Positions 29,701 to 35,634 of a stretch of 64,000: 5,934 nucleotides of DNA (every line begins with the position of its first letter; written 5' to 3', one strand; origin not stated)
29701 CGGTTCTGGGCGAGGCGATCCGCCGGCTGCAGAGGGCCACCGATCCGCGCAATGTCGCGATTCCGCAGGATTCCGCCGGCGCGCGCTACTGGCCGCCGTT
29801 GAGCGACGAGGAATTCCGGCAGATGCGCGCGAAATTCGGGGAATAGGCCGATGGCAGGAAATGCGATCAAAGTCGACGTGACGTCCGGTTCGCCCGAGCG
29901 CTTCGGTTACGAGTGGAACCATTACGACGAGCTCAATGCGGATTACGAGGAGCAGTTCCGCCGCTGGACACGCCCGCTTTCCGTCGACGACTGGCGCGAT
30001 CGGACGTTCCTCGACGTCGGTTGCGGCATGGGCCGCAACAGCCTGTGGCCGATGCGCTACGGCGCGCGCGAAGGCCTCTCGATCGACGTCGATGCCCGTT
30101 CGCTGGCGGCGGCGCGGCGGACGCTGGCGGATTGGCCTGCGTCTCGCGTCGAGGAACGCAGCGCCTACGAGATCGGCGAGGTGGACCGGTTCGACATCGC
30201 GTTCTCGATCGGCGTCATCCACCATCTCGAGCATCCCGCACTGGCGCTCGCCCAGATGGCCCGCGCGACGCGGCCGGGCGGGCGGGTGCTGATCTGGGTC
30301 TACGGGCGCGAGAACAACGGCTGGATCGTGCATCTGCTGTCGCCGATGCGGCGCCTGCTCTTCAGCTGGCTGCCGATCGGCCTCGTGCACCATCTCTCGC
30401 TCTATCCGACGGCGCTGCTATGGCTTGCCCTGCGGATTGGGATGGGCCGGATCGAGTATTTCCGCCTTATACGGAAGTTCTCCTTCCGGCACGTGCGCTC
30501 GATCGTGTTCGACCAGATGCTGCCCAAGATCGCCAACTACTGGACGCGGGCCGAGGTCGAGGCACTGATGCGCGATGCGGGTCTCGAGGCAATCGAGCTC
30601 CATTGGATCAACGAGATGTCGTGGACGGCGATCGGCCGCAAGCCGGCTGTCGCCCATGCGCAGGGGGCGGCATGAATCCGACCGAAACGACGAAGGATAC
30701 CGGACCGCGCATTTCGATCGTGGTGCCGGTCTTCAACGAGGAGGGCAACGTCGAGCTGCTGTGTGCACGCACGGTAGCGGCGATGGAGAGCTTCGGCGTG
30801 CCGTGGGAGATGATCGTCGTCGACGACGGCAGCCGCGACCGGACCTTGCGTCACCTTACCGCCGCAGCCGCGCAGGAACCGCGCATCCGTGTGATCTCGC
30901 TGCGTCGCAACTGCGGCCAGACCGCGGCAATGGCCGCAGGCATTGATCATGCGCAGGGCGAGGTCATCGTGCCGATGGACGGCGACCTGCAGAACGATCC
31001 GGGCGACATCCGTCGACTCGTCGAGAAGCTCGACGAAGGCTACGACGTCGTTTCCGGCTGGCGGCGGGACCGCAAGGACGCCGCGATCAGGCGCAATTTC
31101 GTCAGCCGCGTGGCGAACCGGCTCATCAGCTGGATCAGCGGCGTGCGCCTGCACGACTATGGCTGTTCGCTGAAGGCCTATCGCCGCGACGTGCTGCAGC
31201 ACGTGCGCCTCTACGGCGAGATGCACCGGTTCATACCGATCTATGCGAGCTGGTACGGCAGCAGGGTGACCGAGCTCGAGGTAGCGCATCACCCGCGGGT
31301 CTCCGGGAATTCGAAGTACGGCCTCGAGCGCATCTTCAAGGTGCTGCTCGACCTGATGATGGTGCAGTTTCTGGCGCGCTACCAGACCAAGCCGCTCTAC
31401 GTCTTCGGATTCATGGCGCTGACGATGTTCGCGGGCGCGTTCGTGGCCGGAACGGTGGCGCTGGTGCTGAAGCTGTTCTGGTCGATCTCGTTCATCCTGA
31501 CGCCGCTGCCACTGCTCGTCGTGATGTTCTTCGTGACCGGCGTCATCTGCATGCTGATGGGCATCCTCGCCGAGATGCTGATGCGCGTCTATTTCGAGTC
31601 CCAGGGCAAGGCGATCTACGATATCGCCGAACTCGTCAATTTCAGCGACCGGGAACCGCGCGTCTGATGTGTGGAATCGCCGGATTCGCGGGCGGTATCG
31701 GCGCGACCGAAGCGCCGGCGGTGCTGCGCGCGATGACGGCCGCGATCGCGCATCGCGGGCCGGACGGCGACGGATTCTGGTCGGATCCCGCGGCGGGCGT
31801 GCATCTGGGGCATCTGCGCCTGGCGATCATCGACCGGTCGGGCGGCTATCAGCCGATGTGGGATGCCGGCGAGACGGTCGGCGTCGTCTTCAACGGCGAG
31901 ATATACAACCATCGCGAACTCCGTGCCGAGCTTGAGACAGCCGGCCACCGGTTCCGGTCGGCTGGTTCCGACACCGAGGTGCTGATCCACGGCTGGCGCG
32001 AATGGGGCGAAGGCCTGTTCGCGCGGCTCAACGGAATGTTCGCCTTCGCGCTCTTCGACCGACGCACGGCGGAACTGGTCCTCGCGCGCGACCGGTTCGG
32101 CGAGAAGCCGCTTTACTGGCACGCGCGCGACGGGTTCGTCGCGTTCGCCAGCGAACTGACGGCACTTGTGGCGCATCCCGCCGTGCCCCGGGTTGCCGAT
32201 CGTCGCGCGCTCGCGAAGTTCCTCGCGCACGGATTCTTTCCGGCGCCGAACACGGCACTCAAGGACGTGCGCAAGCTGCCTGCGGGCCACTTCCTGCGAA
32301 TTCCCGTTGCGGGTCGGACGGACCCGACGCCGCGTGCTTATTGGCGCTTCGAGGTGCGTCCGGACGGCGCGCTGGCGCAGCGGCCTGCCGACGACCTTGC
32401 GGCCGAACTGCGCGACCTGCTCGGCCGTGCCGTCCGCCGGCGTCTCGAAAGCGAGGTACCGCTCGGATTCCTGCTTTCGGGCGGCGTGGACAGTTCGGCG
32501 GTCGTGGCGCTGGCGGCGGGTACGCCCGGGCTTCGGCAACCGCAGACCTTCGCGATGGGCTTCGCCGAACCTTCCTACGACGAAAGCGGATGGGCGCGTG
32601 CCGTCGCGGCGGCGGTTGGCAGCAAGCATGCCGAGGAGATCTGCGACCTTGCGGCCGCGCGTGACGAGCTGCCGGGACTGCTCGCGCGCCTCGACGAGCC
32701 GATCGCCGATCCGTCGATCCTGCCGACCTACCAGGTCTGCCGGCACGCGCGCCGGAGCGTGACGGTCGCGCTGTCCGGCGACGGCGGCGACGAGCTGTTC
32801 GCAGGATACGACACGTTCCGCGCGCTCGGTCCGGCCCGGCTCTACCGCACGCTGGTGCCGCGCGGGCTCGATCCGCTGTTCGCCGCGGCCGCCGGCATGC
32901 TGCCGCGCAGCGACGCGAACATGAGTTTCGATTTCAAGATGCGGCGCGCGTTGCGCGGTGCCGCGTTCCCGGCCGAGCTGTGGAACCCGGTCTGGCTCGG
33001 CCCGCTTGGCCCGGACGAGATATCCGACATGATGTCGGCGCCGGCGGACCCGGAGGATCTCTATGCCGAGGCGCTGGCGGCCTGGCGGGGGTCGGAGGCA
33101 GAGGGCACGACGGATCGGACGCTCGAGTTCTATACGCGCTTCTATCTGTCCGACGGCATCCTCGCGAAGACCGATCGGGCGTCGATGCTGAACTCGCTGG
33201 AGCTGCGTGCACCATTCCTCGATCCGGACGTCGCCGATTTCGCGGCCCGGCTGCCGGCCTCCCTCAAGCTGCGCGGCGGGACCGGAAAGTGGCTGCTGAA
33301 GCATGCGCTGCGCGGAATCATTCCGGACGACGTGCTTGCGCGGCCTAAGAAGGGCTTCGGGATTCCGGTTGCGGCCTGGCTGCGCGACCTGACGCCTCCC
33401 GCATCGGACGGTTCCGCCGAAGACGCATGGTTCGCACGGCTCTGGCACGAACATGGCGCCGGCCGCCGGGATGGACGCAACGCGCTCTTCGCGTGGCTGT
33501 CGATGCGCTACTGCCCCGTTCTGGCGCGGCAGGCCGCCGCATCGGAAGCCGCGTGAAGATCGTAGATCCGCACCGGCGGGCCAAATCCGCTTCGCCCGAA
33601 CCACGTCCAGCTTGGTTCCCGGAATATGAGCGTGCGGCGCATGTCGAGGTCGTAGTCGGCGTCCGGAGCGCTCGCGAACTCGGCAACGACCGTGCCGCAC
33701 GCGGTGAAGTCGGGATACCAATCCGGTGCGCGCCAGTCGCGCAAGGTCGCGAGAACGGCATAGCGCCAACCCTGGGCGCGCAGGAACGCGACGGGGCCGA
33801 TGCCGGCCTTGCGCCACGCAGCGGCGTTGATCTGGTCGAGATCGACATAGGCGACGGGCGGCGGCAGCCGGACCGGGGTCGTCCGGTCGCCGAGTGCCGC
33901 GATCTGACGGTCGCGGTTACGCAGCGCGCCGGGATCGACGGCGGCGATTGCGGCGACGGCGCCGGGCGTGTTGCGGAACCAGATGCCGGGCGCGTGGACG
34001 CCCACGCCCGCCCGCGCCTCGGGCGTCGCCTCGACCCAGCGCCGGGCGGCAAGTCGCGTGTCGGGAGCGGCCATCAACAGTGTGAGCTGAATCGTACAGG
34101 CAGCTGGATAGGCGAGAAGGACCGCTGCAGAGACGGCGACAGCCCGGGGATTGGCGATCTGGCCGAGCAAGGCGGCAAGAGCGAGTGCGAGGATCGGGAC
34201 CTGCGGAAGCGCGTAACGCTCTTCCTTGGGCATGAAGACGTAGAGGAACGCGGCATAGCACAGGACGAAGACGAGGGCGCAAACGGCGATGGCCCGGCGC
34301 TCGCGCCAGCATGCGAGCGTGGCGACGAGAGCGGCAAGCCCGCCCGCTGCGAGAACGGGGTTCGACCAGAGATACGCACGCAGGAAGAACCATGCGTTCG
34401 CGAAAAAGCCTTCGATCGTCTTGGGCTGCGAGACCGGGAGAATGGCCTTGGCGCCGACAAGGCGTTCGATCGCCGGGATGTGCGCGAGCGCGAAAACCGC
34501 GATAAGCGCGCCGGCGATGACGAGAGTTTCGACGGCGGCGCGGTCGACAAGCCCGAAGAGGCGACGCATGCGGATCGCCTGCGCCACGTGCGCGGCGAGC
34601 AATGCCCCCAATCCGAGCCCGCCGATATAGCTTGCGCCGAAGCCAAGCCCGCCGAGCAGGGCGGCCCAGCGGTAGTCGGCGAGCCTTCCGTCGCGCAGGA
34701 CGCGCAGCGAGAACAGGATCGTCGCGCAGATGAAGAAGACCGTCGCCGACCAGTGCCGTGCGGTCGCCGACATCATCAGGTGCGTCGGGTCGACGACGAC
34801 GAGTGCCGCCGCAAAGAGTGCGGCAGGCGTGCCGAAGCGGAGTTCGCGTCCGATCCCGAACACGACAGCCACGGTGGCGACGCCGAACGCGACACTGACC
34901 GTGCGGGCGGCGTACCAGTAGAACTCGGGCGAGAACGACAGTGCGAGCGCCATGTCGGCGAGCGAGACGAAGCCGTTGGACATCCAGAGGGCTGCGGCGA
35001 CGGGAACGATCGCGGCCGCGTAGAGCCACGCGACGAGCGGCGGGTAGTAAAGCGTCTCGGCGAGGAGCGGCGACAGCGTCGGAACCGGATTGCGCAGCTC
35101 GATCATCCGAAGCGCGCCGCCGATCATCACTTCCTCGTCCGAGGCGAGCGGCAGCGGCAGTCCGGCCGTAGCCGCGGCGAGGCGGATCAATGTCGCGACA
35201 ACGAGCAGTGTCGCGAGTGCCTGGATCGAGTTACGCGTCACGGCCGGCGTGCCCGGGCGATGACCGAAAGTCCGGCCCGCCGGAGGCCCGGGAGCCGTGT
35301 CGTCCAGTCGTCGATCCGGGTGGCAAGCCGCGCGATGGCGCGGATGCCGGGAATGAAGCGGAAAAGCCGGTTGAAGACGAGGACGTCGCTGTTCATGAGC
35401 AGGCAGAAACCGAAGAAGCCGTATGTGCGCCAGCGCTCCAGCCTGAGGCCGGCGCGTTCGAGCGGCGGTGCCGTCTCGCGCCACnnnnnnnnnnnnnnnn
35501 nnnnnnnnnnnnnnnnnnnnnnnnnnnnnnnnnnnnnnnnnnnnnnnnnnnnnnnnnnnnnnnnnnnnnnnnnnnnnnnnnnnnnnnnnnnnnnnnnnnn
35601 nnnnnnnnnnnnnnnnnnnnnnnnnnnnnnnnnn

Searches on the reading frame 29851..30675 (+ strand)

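Call 53: search_protein_families(library=pfam, proteins=[window:29851-30675:+], max_evalue=0.00001)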
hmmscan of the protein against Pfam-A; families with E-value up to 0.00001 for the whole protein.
window:29851-30675:+ (274 aa): 6 families
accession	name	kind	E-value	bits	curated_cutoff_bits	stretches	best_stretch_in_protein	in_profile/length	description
PF08241.18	Methyltransf_11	-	2.1e-14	54.4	21.2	1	54-148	1-95/95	Methyltransferase domain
PF13649.12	Methyltransf_25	-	1e-12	49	27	1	54-144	2-97/97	Methyltransferase domain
PF13489.12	Methyltransf_23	-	2.1e-12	47.5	27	1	32-249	5-163/164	Methyltransferase domain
PF08242.18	Methyltransf_12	-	1.4e-11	45.4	30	1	54-146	1-98/98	Methyltransferase domain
PF13847.12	Methyltransf_31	-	3.2e-08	33.8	27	1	52-148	6-109/145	Methyltransferase domain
PF08003.17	Methyltransf_9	-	4.9e-07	29.5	23.8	1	38-148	103-217/315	Protein of unknown function (DUF1698)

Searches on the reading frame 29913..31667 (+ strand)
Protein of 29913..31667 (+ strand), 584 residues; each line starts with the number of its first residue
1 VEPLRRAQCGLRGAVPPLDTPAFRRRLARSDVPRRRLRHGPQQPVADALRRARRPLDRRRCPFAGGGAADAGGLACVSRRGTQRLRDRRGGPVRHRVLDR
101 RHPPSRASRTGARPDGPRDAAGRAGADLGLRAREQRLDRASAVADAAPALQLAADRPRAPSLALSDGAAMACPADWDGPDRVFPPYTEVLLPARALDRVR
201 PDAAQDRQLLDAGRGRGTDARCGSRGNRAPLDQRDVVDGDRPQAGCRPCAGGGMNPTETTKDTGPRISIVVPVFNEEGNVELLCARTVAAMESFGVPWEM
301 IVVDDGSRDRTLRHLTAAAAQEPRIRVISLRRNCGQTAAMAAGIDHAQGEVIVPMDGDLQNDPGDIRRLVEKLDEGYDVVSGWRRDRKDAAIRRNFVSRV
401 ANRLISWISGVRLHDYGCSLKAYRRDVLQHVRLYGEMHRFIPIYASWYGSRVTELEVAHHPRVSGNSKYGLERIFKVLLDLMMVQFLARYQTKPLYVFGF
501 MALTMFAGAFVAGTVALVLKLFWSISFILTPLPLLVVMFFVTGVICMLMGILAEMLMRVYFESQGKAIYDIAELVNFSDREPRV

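Call 86: search_protein_families(library=pfam, proteins=[window:29913-31667:+], max_evalue=0.001)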
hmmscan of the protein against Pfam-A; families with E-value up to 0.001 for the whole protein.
window:29913-31667:+ (584 aa): 3 families
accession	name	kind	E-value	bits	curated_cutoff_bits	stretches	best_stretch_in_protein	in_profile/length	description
PF00535.33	Glycos_transf_2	-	8e-32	110.9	23.3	1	268-431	1-167/168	Glycosyl transferase family 2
PF13641.12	Glyco_tranf_2_3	-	6.5e-06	26.7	27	1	265-383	1-122/230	Glycosyltransferase like family 2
PF10111.15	Glyco_tranf_2_2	-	0.00024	21.1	27.3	1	268-359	1-92/276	Glycosyltransferase like family 2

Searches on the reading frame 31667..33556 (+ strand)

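Call 53: search_protein_families(library=pfam, proteins=[window:31667-33556:+], max_evalue=0.00001)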
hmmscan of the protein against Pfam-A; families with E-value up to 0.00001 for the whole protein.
window:31667-33556:+ (629 aa): 3 families
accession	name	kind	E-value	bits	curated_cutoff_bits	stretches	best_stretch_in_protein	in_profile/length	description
PF00733.27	Asn_synthase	-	2.1e-81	274.8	21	1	247-574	1-302/354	Asparagine synthase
PF13537.11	GATase_7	-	4.6e-44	149.8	25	1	49-168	1-122/123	Glutamine amidotransferase domain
PF13522.11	GATase_6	-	3.3e-41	140.8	27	1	32-163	1-130/130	Glutamine amidotransferase domain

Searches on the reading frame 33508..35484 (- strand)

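Call 53: search_protein_families(library=pfam, proteins=[window:33508-35484:-], max_evalue=0.00001)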
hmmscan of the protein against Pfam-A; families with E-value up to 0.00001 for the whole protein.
window:33508-35484:- (658 aa): 1 family
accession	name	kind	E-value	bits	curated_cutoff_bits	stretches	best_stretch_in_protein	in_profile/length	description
PF13231.12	PMT_2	-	1.1e-07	32.6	26.1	1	192-306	23-135/160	Dolichyl-phosphate-mannose-protein mannosyltransferase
